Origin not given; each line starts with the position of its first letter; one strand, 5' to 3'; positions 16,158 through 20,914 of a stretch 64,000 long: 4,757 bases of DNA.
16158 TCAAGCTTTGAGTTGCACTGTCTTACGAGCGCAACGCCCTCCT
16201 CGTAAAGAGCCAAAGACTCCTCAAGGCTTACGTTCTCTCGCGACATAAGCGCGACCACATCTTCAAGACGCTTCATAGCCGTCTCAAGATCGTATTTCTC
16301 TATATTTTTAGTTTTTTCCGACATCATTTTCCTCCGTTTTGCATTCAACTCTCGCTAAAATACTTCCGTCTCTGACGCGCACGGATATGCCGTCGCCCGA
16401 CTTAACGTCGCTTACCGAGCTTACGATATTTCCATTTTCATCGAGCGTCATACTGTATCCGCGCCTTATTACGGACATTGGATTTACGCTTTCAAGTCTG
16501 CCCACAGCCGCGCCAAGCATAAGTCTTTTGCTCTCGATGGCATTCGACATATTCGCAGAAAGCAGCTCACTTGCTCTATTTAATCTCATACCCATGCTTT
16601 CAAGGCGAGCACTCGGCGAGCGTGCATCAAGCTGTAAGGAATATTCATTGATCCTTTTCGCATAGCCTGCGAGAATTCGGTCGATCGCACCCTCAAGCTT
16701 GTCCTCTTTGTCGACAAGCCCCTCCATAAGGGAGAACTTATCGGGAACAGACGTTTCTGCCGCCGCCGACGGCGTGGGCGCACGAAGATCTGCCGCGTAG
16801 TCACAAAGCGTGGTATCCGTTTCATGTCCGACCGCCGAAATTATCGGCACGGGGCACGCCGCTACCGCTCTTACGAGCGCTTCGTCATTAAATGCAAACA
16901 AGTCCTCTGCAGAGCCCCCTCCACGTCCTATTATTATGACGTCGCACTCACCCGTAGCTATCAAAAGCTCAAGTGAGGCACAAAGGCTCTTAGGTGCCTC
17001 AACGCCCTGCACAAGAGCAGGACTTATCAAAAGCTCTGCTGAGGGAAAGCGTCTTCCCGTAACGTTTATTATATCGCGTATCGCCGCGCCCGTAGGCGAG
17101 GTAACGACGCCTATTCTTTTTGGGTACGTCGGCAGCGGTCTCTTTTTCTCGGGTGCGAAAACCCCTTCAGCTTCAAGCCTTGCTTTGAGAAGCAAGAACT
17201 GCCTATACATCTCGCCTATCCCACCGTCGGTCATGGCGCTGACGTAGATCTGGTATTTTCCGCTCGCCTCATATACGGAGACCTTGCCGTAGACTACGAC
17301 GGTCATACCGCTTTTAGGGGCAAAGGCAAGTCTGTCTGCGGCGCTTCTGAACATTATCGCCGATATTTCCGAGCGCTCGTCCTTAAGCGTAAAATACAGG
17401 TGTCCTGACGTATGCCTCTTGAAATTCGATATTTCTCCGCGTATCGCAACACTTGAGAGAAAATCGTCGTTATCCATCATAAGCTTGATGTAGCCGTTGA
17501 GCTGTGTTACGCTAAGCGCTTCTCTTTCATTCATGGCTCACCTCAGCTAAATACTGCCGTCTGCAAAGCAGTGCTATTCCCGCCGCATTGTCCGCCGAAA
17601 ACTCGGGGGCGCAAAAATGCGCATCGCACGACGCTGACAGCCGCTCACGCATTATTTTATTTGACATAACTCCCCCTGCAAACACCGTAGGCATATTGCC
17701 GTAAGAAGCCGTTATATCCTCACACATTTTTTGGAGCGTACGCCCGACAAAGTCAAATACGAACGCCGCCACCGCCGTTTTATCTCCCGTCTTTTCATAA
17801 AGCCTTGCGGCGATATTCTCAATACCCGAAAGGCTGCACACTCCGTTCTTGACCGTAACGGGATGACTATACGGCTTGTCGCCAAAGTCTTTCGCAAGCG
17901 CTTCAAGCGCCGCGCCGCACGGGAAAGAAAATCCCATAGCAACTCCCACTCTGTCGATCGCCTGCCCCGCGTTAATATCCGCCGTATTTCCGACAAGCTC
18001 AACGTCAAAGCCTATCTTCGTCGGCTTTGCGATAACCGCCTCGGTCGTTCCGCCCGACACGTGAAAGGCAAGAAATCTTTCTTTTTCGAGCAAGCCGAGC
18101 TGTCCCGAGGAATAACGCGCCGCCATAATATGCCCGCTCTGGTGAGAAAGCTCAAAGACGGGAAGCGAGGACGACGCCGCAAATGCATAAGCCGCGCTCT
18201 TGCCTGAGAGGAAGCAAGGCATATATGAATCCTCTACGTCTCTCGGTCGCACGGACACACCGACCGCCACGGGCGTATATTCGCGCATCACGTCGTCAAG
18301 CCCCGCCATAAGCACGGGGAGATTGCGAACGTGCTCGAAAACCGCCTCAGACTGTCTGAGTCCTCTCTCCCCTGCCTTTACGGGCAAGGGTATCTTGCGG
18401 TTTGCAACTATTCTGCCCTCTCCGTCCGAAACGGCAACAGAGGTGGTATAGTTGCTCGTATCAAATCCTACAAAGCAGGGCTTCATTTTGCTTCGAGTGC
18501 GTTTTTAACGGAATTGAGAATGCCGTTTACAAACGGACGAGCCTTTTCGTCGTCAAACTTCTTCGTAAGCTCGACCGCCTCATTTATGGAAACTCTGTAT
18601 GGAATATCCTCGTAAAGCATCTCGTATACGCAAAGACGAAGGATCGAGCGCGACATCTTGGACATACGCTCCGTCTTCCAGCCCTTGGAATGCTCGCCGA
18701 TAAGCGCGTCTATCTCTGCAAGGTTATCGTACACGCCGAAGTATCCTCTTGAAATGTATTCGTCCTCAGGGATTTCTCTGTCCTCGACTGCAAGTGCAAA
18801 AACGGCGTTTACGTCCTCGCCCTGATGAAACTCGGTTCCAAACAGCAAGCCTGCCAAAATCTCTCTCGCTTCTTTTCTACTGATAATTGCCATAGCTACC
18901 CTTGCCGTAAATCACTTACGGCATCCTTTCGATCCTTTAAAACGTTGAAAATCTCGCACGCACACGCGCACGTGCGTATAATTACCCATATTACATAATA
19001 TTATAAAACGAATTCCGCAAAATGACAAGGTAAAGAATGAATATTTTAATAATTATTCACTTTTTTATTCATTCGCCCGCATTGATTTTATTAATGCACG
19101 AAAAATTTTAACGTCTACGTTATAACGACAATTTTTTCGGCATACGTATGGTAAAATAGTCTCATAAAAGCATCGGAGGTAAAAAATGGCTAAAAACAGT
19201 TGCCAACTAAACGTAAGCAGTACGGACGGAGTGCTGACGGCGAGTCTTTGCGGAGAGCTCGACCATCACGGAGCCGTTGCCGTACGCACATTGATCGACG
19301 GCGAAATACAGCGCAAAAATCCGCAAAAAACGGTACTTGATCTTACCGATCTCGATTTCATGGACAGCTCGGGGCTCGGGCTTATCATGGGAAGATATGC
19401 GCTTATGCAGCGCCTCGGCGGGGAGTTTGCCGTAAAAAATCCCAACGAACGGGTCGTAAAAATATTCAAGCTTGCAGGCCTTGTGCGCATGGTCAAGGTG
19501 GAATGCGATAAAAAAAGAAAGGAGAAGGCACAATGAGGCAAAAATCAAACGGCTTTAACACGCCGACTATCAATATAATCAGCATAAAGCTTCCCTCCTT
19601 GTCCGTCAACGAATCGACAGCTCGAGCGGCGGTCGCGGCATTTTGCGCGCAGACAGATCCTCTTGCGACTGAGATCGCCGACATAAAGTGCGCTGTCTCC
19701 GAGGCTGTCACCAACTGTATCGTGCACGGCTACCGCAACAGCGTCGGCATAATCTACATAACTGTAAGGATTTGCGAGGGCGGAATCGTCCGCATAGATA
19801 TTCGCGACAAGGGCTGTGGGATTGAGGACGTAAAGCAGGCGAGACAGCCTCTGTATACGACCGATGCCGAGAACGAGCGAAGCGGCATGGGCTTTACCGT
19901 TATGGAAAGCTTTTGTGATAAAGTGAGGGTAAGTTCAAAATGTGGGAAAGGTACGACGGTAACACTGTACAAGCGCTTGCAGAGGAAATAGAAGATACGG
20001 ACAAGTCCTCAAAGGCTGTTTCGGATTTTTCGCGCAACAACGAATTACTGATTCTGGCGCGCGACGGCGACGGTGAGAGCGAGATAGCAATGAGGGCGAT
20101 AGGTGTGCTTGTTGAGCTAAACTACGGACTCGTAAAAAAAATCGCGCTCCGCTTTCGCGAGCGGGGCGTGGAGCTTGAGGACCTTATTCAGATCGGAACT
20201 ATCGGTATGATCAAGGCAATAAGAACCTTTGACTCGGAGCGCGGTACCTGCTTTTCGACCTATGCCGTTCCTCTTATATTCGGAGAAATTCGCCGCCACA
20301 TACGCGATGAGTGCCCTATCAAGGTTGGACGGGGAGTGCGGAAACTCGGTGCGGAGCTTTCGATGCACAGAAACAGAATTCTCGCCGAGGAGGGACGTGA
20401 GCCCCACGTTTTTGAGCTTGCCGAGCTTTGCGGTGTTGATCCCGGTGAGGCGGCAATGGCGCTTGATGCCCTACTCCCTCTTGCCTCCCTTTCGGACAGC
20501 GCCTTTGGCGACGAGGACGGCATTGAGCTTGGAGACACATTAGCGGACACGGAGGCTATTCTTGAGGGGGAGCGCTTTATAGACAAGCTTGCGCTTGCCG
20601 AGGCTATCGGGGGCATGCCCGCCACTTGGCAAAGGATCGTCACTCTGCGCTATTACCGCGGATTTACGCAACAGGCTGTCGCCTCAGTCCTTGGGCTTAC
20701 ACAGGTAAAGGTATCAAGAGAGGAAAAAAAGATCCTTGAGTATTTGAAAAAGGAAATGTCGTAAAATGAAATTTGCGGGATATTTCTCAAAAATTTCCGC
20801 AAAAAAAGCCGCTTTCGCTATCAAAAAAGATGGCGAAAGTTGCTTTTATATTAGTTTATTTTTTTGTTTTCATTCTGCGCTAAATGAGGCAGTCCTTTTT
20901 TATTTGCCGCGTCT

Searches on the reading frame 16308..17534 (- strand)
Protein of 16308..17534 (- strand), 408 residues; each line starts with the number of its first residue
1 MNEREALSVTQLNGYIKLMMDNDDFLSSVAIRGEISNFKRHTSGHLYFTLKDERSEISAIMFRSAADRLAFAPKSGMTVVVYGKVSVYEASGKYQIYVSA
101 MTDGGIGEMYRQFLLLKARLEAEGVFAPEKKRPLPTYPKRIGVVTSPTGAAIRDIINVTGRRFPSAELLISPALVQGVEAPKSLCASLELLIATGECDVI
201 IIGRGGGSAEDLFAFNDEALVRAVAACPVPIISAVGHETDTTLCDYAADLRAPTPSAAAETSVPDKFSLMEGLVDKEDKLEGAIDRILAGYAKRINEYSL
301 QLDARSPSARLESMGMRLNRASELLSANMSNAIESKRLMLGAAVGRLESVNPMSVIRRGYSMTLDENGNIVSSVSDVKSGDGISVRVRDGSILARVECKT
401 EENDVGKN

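Call 53: search_protein_families(library=ncbifam, proteins=[window:16308-17534:-], max_evalue=0.00001)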
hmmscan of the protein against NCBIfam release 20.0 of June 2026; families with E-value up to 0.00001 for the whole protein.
window:16308-17534:- (408 aa): 1 family
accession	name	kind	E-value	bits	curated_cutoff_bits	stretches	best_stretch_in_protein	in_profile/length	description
TIGR00237.1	xseA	equivalog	3e-142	474.4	180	1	8-397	1-389/389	exodeoxyribonuclease VII large subunit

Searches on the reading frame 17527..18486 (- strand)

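Call 53: search_protein_families(library=ncbifam, proteins=[window:17527-18486:-], max_evalue=0.00001)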
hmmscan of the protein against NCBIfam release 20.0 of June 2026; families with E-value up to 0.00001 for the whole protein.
window:17527-18486:- (319 aa): 5 families
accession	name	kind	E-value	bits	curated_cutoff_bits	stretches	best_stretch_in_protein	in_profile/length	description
TIGR00329.1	gcp_kae1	subfamily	5.6e-32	111.2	207.8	1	7-305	2-305/305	tRNA (adenosine(37)-N6)-threonylcarbamoyltransferase complex transferase subunit TsaD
TIGR03723.1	T6A_TsaD_YgjD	equivalog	8.9e-28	97.3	296.1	1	89-310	83-311/314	tRNA (adenosine(37)-N6)-threonylcarbamoyltransferase complex transferase subunit TsaD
TIGR03722.2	arch_KAE1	equivalog_domain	4e-25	88.6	375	1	6-316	2-301/323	KEOPS complex N(6)-L-threonylcarbamoyladenine synthase Kae1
NF007174.0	PRK09605.1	equivalog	5.5e-22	77.9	447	1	6-314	4-301/535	bifunctional N(6)-L-threonylcarbamoyladenine synthase/serine/threonine protein kinase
TIGR00143.1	hypF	equivalog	8.3e-08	30.8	466.1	1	183-304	609-732/741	carbamoyltransferase HypF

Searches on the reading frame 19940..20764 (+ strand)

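Call 53: search_protein_families(library=ncbifam, proteins=[window:19940-20764:+], max_evalue=0.00001)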
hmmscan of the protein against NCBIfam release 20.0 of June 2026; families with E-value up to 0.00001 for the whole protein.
window:19940-20764:+ (274 aa): 42 families (the best 25 are shown)
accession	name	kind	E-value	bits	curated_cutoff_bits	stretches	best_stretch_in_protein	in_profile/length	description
NF004052.0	PRK05572.1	subfamily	3.5e-62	210.2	311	1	18-273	4-250/252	SigF/SigG family RNA polymerase sporulation sigma factor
TIGR02885.1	spore_sigF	equivalog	7.5e-61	205.9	321.45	1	52-273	11-231/231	RNA polymerase sporulation sigma factor SigF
TIGR02980.1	SigBFG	subfamily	5.4e-58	196.4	234.35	1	56-273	7-226/227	SigB/SigF/SigG family RNA polymerase sigma factor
NF006071.0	PRK08215.1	equivalog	3.5e-47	161.2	372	1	52-273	37-257/258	RNA polymerase sporulation sigma factor SigG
TIGR02850.1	spore_sigG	equivalog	1.3e-44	152.6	457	1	17-272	5-253/254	RNA polymerase sporulation sigma factor SigG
NF005644.0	PRK07408.1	subfamily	2e-35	122.6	261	1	56-273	31-253/258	RNA polymerase sigma factor SigF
NF005514.0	PRK07122.1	subfamily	7.5e-35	120.4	372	1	28-273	16-263/264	RNA polymerase sigma factor SigF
TIGR02937.1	sigma70-ECF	superfamily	7.2e-27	94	42.9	1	53-273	2-165/165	sigma-70 family RNA polymerase sigma factor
TIGR02479.1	FliA_WhiG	subfamily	1.9e-25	89.9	189.6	1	64-274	8-224/224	FliA/WhiG family RNA polymerase sigma factor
TIGR02941.1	Sigma_B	equivalog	1.9e-25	89.8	315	1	57-271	34-251/255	RNA polymerase sigma factor SigB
NF006158.0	PRK08301.1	equivalog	7e-25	87.9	339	2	33-125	44-132/241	RNA polymerase sporulation sigma factor SigE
TIGR02835.1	spore_sigmaE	equivalog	1.1e-23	83.9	348.6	2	31-125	35-125/234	RNA polymerase sporulation sigma factor SigE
TIGR02997.1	Sig70-cyanoRpoD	subfamily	1.5e-22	80.3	384.5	1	46-269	68-297/298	RNA polymerase sigma factor, RpoD/SigA family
NF004471.0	PRK05803.1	subfamily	1e-21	77.3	252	1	51-124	49-122/235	RNA polymerase sporulation sigma factor SigK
NF005413.0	PRK06986.1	subfamily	1.1e-21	77.8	201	1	61-273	22-236/241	RNA polymerase sigma factor FliA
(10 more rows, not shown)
